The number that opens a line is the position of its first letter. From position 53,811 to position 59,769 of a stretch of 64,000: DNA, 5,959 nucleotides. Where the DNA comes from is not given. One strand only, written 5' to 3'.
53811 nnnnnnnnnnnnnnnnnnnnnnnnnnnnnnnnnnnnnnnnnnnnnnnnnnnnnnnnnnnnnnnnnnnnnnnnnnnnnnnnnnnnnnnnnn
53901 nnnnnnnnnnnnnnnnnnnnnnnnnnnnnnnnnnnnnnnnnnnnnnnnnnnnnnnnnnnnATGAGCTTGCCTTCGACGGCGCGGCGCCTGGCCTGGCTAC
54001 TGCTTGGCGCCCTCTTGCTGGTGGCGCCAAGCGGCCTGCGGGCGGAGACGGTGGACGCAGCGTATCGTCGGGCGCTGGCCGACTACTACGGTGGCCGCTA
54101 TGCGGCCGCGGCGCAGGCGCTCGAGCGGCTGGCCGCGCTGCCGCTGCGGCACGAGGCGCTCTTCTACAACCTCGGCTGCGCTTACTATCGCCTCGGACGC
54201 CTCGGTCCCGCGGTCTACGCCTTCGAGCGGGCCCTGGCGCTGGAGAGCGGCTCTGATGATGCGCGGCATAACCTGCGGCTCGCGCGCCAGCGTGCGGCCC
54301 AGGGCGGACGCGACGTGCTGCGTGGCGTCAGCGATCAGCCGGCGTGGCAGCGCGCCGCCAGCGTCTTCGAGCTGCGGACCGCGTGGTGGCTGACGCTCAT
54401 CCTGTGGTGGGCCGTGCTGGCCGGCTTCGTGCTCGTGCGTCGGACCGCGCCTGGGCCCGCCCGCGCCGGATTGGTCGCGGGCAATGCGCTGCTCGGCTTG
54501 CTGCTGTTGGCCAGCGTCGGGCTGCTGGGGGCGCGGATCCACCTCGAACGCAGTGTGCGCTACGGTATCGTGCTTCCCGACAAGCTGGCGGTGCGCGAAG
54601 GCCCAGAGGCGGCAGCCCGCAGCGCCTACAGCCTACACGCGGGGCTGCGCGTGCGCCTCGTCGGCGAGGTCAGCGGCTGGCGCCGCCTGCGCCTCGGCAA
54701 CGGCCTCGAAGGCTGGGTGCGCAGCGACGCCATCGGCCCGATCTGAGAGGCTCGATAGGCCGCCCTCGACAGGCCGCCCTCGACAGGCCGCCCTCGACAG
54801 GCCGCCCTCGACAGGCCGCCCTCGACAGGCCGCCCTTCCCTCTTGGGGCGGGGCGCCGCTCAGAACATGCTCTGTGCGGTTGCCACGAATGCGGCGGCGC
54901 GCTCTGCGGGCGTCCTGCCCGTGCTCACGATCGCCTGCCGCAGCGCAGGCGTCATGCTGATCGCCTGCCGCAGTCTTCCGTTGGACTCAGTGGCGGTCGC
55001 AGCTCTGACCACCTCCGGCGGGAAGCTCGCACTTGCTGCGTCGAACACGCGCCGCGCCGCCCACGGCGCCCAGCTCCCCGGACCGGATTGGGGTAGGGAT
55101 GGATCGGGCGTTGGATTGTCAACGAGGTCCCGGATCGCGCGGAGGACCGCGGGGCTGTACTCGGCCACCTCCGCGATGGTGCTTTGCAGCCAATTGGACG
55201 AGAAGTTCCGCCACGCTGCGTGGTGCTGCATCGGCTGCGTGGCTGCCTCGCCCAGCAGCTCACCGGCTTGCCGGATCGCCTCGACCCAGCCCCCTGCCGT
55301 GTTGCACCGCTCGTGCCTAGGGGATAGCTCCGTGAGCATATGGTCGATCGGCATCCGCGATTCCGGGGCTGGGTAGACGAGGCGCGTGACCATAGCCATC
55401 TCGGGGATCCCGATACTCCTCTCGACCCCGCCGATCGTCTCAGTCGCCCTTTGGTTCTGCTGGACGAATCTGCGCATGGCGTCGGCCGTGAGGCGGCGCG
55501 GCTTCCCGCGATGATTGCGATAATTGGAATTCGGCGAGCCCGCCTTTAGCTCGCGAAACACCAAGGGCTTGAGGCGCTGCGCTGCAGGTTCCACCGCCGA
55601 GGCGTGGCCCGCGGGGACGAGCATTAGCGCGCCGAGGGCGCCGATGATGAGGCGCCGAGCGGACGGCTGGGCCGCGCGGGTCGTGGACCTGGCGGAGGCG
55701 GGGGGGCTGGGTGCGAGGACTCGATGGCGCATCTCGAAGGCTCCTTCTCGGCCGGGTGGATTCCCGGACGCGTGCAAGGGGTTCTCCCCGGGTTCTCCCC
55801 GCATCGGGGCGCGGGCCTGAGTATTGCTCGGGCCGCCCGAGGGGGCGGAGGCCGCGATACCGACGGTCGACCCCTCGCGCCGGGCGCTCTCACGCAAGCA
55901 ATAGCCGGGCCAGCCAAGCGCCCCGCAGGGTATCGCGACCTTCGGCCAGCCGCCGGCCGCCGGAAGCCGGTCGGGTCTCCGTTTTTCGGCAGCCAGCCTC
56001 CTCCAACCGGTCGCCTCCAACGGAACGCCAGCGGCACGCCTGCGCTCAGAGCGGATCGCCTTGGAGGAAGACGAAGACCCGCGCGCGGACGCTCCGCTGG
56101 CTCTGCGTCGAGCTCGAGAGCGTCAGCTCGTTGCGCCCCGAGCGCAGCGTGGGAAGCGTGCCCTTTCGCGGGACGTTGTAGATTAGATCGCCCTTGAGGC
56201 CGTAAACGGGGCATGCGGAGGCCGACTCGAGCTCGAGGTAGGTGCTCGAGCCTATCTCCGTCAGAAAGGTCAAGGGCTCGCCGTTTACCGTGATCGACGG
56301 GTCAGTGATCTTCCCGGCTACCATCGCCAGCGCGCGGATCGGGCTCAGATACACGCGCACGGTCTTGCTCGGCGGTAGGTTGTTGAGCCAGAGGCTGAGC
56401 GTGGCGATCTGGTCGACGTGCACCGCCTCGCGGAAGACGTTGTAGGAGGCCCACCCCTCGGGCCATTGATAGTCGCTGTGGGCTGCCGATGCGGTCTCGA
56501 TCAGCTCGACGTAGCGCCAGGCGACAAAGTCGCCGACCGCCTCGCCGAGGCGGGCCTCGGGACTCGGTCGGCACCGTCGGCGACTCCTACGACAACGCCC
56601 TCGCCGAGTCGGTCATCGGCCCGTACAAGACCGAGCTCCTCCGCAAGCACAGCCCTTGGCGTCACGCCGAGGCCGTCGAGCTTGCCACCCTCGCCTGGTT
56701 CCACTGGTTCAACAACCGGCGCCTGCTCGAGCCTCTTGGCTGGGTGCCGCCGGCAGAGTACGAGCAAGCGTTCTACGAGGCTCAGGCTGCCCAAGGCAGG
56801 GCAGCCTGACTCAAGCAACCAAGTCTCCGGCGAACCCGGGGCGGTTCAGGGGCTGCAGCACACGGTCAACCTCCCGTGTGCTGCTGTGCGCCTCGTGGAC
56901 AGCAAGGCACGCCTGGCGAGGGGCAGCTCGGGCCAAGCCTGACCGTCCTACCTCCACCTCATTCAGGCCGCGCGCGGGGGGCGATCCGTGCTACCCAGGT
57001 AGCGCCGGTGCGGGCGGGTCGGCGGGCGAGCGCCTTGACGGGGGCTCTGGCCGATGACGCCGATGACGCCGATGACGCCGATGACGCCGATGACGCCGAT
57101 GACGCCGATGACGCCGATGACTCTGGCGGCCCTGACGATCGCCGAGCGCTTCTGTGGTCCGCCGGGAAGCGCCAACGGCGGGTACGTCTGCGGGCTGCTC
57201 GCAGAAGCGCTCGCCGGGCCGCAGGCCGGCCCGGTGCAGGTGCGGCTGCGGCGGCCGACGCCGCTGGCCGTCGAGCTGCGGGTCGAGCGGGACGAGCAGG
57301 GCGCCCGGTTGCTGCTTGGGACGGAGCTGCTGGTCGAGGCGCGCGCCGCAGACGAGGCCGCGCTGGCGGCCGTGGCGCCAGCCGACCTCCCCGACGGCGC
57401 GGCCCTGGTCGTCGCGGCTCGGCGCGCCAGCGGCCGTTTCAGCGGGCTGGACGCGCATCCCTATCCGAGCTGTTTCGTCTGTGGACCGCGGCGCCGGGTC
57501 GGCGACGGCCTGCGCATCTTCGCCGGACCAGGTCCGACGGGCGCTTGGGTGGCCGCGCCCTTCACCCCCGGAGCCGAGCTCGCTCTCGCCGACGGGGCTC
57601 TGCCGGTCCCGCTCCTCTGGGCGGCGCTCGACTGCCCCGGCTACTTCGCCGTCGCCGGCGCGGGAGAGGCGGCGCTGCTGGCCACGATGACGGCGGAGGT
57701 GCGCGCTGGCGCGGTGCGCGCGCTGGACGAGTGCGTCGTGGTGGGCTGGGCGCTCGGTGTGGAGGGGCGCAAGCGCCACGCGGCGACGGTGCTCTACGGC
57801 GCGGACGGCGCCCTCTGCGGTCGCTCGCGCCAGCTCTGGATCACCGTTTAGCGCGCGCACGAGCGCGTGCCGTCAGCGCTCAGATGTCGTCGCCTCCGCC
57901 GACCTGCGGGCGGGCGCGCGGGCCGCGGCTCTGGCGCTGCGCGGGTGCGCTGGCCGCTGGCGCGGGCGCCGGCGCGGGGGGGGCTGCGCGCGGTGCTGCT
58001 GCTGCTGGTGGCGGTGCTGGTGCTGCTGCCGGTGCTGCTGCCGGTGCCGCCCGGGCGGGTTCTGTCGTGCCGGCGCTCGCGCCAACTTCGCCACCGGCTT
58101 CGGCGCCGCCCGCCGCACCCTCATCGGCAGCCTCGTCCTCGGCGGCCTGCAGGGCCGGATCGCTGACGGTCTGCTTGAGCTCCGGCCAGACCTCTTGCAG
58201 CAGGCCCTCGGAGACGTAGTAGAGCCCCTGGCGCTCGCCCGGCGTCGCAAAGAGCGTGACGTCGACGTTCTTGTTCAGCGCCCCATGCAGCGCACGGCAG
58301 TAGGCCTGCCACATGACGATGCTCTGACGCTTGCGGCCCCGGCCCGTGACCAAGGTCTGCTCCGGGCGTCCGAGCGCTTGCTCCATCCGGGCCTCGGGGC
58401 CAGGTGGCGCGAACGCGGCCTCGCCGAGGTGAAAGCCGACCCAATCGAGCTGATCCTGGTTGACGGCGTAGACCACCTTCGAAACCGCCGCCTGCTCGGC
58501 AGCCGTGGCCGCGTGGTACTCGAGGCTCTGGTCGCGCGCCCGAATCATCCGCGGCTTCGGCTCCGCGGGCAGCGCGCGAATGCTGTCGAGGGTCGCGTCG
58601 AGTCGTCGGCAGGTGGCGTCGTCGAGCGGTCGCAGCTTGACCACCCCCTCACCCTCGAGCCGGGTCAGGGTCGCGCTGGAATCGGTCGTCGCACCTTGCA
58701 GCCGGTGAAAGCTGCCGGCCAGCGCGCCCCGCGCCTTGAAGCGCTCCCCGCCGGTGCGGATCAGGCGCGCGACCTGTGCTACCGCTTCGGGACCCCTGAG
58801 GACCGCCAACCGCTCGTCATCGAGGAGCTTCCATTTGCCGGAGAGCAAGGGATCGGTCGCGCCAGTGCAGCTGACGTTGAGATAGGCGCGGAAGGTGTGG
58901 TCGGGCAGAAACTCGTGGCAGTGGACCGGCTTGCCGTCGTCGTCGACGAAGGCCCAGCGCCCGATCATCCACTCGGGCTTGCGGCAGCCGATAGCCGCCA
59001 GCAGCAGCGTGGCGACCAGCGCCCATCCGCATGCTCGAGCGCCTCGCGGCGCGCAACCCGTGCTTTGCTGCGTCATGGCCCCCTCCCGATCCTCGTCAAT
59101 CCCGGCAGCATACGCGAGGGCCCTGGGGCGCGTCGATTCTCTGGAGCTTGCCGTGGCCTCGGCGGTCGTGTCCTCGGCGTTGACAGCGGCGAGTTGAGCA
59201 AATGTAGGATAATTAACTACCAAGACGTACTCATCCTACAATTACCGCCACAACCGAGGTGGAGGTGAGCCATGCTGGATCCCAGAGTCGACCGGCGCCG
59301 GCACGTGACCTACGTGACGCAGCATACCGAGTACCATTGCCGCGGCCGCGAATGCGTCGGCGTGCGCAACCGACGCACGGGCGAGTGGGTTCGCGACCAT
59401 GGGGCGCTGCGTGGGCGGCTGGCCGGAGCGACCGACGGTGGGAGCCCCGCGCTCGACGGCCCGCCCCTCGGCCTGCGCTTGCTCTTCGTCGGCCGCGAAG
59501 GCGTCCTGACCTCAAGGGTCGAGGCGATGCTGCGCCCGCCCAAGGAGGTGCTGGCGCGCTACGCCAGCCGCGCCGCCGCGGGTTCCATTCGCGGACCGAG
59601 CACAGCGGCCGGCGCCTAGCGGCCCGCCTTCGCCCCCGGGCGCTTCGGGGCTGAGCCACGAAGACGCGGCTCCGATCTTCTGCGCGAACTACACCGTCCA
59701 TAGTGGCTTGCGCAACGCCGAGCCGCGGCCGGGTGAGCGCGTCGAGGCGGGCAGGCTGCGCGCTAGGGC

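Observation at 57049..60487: Two perfect in-frame 9-bp ATG-containing tandem arrays (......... x7; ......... x24) within 3.5 kb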

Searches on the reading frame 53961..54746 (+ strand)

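Call 4: search_protein_families(library=pfam, proteins=[window:53961-54746:+], max_evalue=0.01)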
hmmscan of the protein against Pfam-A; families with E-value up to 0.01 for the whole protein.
window:53961-54746:+ (261 aa): 8 families
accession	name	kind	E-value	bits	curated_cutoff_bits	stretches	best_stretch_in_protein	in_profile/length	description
PF07719.23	TPR_2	-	8.2e-07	29.1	27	1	67-95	3-31/34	Tetratricopeptide repeat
PF06347.19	SH3_4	-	1.1e-06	28.8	24.1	1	208-257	4-53/56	Bacterial SH3 domain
PF08239.17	SH3_3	-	4.4e-06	27.2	27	1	208-257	2-52/54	Bacterial SH3 domain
PF00515.34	TPR_1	-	1.8e-05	24.8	27.8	1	68-95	4-31/34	Tetratricopeptide repeat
PF13432.12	TPR_16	-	0.00078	20.3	32.7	1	35-94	1-60/65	Tetratricopeptide repeat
PF13174.12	TPR_6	-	0.0013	19.6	26.3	0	68-93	3-28/33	Tetratricopeptide repeat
PF13371.12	TPR_9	-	0.0024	18.3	35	1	46-102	10-66/73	Tetratricopeptide repeat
PF13181.12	TPR_8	-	0.0025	18.3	25.7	0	68-95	4-31/34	Tetratricopeptide repeat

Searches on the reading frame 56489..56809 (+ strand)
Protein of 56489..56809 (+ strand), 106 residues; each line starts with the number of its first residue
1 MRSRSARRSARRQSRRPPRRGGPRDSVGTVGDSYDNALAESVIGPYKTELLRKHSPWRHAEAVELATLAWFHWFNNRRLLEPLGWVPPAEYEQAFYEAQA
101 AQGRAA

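Call 4: search_protein_families(library=pfam, proteins=[window:56489-56809:+], max_evalue=0.01)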
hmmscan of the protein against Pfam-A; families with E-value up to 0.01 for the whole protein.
window:56489-56809:+ (106 aa): 2 families
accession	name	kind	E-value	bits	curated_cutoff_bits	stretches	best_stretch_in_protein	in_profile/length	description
PF13683.12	rve_3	-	5.2e-10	39.4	26.5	1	27-88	7-67/67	Integrase core domain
PF13333.12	rve_2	-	0.00064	20.3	22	1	40-93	1-53/56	Integrase core domain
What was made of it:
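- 56489..56809 (+): Fragment of an IS3-type transposase (C-terminal integrase core), 240 bp upstream of array 1. Context only. Pfam rve_3, E=5e-10, above the curated cut-off (call 4).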

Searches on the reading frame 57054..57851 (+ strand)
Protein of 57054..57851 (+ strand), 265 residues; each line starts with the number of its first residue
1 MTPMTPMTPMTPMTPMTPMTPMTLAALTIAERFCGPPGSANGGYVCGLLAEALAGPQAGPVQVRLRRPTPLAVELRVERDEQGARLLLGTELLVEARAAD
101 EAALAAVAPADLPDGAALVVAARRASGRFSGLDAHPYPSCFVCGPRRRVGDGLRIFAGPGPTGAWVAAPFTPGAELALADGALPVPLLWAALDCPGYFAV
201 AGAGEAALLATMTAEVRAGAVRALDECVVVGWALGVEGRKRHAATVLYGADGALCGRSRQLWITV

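Call 4: search_protein_families(library=pfam, proteins=[window:57054-57851:+], max_evalue=0.01)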
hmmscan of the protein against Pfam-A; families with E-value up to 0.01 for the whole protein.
window:57054-57851:+ (265 aa): 0 families

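Call 6: search_protein_families(library=ncbifam, proteins=[window:57054-57851:+], max_evalue=1)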
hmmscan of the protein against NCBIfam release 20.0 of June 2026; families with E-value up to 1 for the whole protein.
window:57054-57851:+ (265 aa): 0 families

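Call 7: find_homologous_proteins(query=window:57054-57851:+)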
Query window:57054-57851:+ (265 aa): 4400 proteins with E <= 0.001 among 8000 candidates; the best 120 are listed.
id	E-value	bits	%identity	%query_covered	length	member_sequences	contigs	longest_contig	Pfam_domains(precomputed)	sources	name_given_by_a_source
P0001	1.7e-153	528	100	93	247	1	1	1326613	-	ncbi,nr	ncbi:MAG: hypothetical protein IPL40_00225 [Proteobacteria bacterium]|nr:hypothetical protein [Pseud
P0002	2.0e-89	318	69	91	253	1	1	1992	-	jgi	-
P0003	2.5e-87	311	67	90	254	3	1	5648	-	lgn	-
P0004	5.4e-84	300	65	92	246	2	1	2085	-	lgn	-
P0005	9.6e-84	299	64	92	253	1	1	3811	-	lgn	-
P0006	7.8e-67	244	55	90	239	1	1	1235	-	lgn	-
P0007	3.9e-56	209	52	90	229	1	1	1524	-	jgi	jgi:hypothetical protein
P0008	1.0e-55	207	51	92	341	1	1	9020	PF06108.19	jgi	jgi:uncharacterized protein (DUF952 family)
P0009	1.3e-55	207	52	90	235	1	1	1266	-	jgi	jgi:hypothetical protein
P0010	1.8e-55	206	52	90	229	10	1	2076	-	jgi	jgi:hypothetical protein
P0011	2.2e-55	206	50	90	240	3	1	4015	-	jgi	jgi:hypothetical protein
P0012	2.6e-55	206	50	89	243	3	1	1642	-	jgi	-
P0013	3.8e-55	205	52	90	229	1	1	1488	-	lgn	-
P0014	4.7e-55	205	50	89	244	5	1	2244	-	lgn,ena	-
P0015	5.4e-55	205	49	91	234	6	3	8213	-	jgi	-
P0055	3.9e-51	192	48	90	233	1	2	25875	-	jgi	jgi:acyl-coenzyme A thioesterase PaaI-like protein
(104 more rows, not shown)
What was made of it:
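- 57054..57851 (+): ORF1, 265 aa from the first ATG. It is a double hotdog-fold (TesB/thioesterase II-like) protein with an (MTP)7 N-terminal extension. NCBI's annotation starts at the 7th ATG (247 aa). 4400 homologues (call 7).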

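Call 12: find_encoding_contigs(protein=P0001, flank=6000, max_places=4)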
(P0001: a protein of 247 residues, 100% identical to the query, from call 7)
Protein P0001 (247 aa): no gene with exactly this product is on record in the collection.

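Call 40: find_encoding_contigs(protein=window:57054-57851:+, flank=10000, max_places=10)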
Protein window:57054-57851:+ (265 aa): no gene with exactly this product is on record in the collection.

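Call 55: search_solved_structures(query=window:57117-57851:+, max_evalue=1)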
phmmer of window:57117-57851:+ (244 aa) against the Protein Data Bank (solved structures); distinct sequences matched with E-value up to 1: 1.
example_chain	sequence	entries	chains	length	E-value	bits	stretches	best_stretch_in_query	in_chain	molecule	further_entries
3cpr_A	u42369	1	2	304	0.25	14.1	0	132-204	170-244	Dihydrodipicolinate synthetase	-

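Call 56: search_protein_families(library=pfam, proteins=[window:57117-57851:+, P0008, P0055], max_evalue=10)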
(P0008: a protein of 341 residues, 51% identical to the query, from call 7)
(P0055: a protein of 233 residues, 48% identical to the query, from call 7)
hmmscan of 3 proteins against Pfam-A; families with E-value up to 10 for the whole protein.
window:57117-57851:+ (244 aa): 1 family
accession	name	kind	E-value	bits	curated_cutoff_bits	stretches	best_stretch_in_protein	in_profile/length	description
PF13622.12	4HBT_3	-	0.13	13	24.3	1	17-66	9-63/83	Acyl-CoA thioesterase N-terminal domain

P0008 (341 aa): 1 family
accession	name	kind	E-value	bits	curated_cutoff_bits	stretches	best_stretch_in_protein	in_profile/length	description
PF06108.18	DUF952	-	1.6e-25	89.2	23.7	1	7-95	2-90/90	Protein of unknown function (DUF952)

P0055 (233 aa): 0 families
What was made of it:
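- On Hotdog-fold acyl-CoA thioesterase (ORF1): Only 4HBT_3 at E=0.13, below the cut-off (call 56).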

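Call 64: predict_structure(alignment_id=A3)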
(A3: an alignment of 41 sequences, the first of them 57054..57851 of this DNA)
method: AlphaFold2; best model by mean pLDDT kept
length: 265 residues; sequences in the alignment: 41
mean_pLDDT: 94.4   pTM: 0.88
mean pLDDT of the five models: 94.4, 94.1, 93.9, 93.9, 93.8
residues with pLDDT >= 90: 230; 70-90: 30; 50-70: 5; < 50: 0
segments of 3 or more residues with pLDDT < 50: none
pLDDT, mean of each block of 10 residues (from residue 1): 76 78 90 97 98 80 98 97 96 97 94 96 97 93 93 96 98 97 98 98 96 97 98 98 98 98 97
secondary structure, 60 per line:
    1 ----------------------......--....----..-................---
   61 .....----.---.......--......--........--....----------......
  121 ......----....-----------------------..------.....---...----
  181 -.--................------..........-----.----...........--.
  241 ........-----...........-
elements in order: E23-28 H42-57 E61-65 E74-80 E83-88 E91-98 H101-104 H115-126 H131-134 E166-170 H185-200 E207-216 E227-237 E240-248 E254-264
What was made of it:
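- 57054..57851 (+): AlphaFold2 pLDDT 94 (call 64).
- AlphaFold2 shows no secondary structure in residues 1-22 (call 64).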

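Call 67: fold_search(model_id=the predicted structure, library=pdb)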
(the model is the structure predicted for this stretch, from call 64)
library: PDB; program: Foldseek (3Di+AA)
matches with E <= 10: 1378; with E <= 0.001: 188
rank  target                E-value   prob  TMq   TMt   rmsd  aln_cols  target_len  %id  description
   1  3b7k_A                8.1e-09  1.00  0.46  0.46  15.9       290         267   11  Human Acyl-coenzyme A thioesterase 12 (released 2007-11-13)
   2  3bbj_B                9.1e-09  1.00  0.56  0.56   6.3       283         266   15  CRYSTAL STRUCTURE OF A PUTATIVE THIOESTERASE II (TFU_2367) FROM THERMOBIFIDA FUSCA YX AT 2.45 A RESOLUTION (released 2007-11-20)
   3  3cjy                  9.1e-09  1.00  0.56  0.58   8.1       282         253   15  Crystal structure of putative thioesterase (YP_496845.1) from Novosphingobium aromaticivorans DSM 12444 at 1.70 A resolu (released 2008-04-01)
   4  3rqb_B                1.4e-08  1.00  0.45  0.45  11.5       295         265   12  Crystal Structure of Conserved Protein of Unknown Function with Hot dog Fold from Alicyclobacillus acidocaldarius (released 2011-05-18)
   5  3bbj_A                1.5e-08  1.00  0.54  0.54   8.0       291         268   14  CRYSTAL STRUCTURE OF A PUTATIVE THIOESTERASE II (TFU_2367) FROM THERMOBIFIDA FUSCA YX AT 2.45 A RESOLUTION (released 2007-11-20)
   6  3rqb_A                2.3e-08  1.00  0.49  0.49  11.0       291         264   12  Crystal Structure of Conserved Protein of Unknown Function with Hot dog Fold from Alicyclobacillus acidocaldarius (released 2011-05-18)
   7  4moc                  3.4e-08  1.00  0.51  0.49  15.2       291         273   10  Human Acyl-coenzyme A Thioesterase 12 (released 2014-07-16)
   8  7htv_A                3.8e-08  1.00  0.49  0.50  12.4       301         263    9  PanDDA analysis group deposition -- Crystal Structure of FatA in complex with Z57122377 (released 2025-08-13)
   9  3rd7_B                6.1e-08  1.00  0.54  0.52   7.6       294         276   15  Crystal structure of acyl-coa thioesterase from mycobacterium avium (released 2011-06-08)
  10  4r9z_A                9.6e-08  1.00  0.55  0.59   6.0       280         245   12  Mycobacterium avium subs paratuberculosis tesB protein MAP1729c (released 2014-10-08)
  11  3b7k_C                9.6e-08  1.00  0.49  0.50  15.1       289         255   10  Human Acyl-coenzyme A thioesterase 12 (released 2007-11-13)
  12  4r4u_D                1.2e-07  1.00  0.54  0.54   7.0       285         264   13  Crystal structure of acyl-CoA thioesterase tesB from Yersinia pestis in complex with coenzyme A (released 2015-04-15)
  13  3rd7_A                1.2e-07  1.00  0.50  0.48   8.5       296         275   12  Crystal structure of acyl-coa thioesterase from mycobacterium avium (released 2011-06-08)
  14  4r4u_A                1.3e-07  1.00  0.49  0.47   9.7       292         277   13  Crystal structure of acyl-CoA thioesterase tesB from Yersinia pestis in complex with coenzyme A (released 2015-04-15)
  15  4r4u_B                1.4e-07  1.00  0.51  0.51   8.0       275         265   12  Crystal structure of acyl-CoA thioesterase tesB from Yersinia pestis in complex with coenzyme A (released 2015-04-15)
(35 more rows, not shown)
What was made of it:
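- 57054..57851 (+): Foldseek best hits are TesB/ACOT12/FatA double hotdogs, E about 1e-8 (call 67).
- On Hotdog-fold acyl-CoA thioesterase (ORF1): Foldseek best hits are TesB, ACOT12 and FatA, E about 1e-8, TM about 0.5-0.6 (call 67).
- The fold is a double hotdog (call 67).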

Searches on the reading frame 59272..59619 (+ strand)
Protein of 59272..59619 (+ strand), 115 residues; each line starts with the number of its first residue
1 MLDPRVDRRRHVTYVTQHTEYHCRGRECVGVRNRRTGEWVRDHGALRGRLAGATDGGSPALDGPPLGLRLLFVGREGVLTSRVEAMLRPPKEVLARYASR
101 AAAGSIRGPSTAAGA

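Call 4: search_protein_families(library=pfam, proteins=[window:59272-59619:+], max_evalue=0.01)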
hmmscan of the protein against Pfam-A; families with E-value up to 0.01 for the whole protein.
window:59272-59619:+ (115 aa): 0 families

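Call 6: search_protein_families(library=ncbifam, proteins=[window:59272-59619:+], max_evalue=1)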
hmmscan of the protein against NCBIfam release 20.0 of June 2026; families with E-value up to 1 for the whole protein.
window:59272-59619:+ (115 aa): 0 families

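Call 41: find_encoding_contigs(protein=window:59272-59619:+, flank=10000, max_places=10)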
Protein window:59272-59619:+ (115 aa): no gene with exactly this product is on record in the collection.
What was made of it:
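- Tried and rejected: Exact-protein look-ups for three window proteins found no record (calls 12, 40, 41), so same-locus comparison across assemblies was impossible.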
